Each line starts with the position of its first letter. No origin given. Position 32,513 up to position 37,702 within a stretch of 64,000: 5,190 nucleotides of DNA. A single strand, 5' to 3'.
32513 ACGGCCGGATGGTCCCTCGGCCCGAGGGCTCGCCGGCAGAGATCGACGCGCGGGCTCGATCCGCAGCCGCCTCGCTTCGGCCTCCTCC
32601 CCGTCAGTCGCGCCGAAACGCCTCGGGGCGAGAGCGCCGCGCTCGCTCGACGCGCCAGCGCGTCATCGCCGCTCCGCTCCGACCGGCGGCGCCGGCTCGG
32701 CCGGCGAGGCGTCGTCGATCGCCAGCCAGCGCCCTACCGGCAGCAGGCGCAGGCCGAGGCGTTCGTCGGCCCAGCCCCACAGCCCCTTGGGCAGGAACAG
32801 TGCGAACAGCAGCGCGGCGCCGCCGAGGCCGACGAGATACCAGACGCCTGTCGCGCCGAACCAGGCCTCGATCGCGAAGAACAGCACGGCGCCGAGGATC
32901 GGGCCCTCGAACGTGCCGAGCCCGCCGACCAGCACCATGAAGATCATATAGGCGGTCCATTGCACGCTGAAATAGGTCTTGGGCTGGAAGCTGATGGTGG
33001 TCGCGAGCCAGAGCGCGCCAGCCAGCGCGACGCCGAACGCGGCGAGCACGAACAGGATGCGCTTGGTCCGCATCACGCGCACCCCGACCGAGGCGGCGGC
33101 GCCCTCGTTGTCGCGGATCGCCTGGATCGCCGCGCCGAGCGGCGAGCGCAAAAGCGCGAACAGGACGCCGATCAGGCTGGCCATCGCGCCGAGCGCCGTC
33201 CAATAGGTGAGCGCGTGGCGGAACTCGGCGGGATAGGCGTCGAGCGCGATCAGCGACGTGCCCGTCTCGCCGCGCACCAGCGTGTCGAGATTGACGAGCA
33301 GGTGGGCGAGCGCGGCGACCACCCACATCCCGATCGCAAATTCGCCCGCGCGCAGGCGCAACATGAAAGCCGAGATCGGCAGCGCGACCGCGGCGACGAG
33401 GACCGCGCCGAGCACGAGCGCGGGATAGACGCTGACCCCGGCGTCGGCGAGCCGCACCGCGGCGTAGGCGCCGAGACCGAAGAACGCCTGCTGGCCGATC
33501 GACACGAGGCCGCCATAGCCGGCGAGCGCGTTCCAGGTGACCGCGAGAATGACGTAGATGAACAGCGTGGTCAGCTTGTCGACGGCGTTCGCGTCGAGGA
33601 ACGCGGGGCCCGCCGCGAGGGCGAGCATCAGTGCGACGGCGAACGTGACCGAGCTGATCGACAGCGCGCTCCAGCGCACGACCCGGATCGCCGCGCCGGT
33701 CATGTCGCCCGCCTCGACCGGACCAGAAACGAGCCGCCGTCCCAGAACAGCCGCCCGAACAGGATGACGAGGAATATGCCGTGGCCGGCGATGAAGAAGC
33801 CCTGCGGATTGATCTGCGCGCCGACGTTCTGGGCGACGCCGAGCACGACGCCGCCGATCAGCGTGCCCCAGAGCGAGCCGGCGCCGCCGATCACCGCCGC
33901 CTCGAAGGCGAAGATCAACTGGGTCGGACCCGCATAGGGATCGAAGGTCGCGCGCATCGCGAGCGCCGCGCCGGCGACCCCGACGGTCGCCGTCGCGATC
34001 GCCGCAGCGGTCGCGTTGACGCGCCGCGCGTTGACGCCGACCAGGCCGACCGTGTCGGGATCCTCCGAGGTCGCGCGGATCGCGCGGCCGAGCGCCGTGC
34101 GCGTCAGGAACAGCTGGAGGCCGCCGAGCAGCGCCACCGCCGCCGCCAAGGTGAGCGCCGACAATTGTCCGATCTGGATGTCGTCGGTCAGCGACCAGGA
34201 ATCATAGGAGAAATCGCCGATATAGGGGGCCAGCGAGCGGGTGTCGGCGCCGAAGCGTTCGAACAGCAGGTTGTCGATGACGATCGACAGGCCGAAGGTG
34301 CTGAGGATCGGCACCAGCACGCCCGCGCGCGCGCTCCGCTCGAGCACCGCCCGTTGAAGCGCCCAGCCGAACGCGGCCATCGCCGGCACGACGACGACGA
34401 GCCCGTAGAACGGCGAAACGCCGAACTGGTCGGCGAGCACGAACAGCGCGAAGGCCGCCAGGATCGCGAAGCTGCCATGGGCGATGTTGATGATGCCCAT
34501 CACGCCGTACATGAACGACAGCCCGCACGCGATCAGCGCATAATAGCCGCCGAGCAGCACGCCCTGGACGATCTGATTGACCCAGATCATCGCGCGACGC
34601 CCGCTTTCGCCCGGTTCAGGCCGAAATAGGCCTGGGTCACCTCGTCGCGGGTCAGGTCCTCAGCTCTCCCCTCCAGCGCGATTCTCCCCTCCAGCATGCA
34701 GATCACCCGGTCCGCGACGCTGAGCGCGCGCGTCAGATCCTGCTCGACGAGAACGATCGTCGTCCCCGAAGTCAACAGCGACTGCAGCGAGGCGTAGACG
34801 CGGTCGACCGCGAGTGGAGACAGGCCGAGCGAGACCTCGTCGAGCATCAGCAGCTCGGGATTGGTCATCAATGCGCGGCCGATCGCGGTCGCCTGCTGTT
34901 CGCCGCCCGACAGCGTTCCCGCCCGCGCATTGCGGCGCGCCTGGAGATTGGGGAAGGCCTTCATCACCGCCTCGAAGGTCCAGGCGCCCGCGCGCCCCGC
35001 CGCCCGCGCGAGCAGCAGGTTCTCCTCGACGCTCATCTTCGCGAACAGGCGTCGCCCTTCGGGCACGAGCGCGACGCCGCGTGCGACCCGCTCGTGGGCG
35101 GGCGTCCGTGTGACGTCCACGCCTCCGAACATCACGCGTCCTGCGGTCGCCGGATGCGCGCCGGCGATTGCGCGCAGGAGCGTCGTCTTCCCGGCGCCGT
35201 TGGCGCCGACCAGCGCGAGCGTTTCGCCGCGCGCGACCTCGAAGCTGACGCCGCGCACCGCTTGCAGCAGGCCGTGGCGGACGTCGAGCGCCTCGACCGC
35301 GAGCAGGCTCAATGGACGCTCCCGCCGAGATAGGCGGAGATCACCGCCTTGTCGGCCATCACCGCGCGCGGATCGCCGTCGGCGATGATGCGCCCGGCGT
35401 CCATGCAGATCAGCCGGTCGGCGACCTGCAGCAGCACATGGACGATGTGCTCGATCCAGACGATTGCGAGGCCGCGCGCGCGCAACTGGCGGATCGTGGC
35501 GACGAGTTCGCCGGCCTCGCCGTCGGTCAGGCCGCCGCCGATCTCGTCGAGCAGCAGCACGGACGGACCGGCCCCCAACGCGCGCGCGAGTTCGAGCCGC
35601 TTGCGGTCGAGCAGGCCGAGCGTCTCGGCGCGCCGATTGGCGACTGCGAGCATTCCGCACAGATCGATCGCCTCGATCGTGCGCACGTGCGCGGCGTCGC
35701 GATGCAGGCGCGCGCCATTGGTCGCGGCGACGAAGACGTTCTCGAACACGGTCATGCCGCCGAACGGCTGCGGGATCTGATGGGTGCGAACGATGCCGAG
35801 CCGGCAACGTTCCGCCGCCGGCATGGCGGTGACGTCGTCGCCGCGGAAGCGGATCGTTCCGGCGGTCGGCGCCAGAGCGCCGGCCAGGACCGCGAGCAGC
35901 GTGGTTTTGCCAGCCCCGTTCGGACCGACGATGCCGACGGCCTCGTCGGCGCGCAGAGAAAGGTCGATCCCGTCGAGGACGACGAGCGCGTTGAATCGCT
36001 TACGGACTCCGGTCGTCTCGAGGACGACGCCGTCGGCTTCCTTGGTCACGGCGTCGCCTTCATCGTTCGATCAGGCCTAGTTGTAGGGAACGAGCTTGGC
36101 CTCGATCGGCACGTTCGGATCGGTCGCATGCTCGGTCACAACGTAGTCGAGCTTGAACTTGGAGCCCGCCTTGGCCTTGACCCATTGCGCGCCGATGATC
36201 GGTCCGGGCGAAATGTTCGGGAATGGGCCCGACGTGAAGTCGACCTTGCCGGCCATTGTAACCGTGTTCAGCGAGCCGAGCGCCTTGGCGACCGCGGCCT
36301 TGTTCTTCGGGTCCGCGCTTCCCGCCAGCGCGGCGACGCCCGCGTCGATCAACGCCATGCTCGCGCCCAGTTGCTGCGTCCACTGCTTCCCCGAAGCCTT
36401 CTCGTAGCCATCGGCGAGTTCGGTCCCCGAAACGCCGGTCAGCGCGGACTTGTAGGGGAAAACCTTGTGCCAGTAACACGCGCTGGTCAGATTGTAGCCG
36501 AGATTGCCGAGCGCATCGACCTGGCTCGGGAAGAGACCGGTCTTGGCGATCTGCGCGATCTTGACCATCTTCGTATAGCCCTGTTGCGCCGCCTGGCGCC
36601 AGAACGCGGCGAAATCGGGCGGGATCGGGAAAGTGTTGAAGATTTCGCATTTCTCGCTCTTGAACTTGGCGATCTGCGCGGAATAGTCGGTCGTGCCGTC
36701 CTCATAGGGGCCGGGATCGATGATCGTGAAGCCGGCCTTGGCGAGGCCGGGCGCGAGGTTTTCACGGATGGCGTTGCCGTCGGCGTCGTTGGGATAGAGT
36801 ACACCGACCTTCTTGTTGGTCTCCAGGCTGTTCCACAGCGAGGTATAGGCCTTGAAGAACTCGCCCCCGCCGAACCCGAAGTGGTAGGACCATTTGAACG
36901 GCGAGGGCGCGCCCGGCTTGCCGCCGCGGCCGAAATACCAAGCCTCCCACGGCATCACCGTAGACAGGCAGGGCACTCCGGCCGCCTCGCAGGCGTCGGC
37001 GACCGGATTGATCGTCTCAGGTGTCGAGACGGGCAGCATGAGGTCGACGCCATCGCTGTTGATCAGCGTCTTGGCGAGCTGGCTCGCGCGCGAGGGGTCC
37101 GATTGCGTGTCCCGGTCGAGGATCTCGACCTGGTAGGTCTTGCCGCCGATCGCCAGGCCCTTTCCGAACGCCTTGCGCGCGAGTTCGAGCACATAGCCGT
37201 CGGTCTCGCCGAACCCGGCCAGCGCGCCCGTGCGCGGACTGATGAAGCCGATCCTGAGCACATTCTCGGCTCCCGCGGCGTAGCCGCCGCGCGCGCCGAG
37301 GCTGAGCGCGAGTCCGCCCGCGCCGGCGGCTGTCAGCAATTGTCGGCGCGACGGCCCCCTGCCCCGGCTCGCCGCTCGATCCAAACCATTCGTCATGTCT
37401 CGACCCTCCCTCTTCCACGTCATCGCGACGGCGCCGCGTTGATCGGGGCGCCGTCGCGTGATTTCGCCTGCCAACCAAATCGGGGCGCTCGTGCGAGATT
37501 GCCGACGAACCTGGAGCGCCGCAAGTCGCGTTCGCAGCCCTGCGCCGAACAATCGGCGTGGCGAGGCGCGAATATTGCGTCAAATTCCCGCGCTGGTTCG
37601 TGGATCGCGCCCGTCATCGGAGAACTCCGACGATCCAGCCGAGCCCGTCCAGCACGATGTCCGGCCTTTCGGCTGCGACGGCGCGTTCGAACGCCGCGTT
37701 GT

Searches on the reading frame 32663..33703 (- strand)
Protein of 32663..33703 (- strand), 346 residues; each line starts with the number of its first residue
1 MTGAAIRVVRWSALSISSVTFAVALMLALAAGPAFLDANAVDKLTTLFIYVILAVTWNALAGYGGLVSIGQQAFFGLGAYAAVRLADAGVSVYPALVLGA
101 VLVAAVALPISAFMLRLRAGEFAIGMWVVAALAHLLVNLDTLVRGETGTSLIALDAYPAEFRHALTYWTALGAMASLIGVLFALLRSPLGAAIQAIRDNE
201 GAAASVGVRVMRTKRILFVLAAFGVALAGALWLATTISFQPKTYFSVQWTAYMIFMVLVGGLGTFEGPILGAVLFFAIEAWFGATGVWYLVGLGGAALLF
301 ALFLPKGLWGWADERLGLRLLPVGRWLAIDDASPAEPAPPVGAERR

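Call 74: search_protein_families(library=pfam, proteins=[window:32663-33703:-], max_evalue=0.001)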
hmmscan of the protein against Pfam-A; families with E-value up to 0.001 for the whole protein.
window:32663-33703:- (346 aa): 1 family
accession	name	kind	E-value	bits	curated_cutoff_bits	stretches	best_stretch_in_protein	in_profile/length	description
PF02653.21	BPD_transp_2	-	1.5e-31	110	26.8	1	42-302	4-269/269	Branched-chain amino acid transport system / permease component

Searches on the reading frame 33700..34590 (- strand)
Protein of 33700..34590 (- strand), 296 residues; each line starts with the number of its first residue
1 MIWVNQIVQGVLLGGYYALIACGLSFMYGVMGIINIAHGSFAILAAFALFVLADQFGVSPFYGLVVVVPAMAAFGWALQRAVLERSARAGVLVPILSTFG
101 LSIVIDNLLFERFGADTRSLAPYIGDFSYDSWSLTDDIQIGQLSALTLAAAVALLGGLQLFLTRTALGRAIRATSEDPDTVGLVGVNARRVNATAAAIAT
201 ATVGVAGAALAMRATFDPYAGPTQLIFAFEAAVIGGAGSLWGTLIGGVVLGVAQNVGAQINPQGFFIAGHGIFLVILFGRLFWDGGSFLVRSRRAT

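Call 74: search_protein_families(library=pfam, proteins=[window:33700-34590:-], max_evalue=0.001)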
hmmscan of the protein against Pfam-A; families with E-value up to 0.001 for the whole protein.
window:33700-34590:- (296 aa): 1 family
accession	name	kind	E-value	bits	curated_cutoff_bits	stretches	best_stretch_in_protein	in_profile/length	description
PF02653.21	BPD_transp_2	-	1.1e-32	113.7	26.8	1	7-260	2-250/269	Branched-chain amino acid transport system / permease component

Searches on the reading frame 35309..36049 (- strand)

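Call 22: search_protein_families(library=pfam, proteins=[window:35309-36049:-], max_evalue=0.001)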
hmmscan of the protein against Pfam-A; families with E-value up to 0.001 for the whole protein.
window:35309-36049:- (246 aa): 6 families
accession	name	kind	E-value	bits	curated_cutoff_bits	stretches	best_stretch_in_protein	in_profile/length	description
PF00005.33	ABC_tran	-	9.5e-25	88.2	25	1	25-169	1-134/137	ABC transporter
PF12399.14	BCA_ABC_TP_C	-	7.5e-09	35.5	25.5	1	220-245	1-26/27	Branched-chain amino acid ATP-binding cassette transporter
PF13476.12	AAA_23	-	0.00045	21.4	27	1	38-59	22-43/201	AAA domain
PF19993.5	DO-GTPase2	-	0.00066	19.8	27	0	37-60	2-25/226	Double-GTPase 2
PF13304.12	AAA_21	-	0.00067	20.2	27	0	39-58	3-22/304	AAA domain, putative AbiEii toxin, Type IV TA system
PF00004.35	AAA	-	0.00092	20.1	21.2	0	40-173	3-69/131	ATPase family associated with various cellular activities (AAA)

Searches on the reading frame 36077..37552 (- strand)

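Call 22: search_protein_families(library=pfam, proteins=[window:36077-37552:-], max_evalue=0.001)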
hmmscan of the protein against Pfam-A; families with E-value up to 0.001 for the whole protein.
window:36077-37552:- (491 aa): 1 family
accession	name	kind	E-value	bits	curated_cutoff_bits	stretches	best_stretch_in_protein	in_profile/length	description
PF13458.12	Peripla_BP_6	-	4.8e-41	142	31.7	1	99-440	2-323/343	Periplasmic binding protein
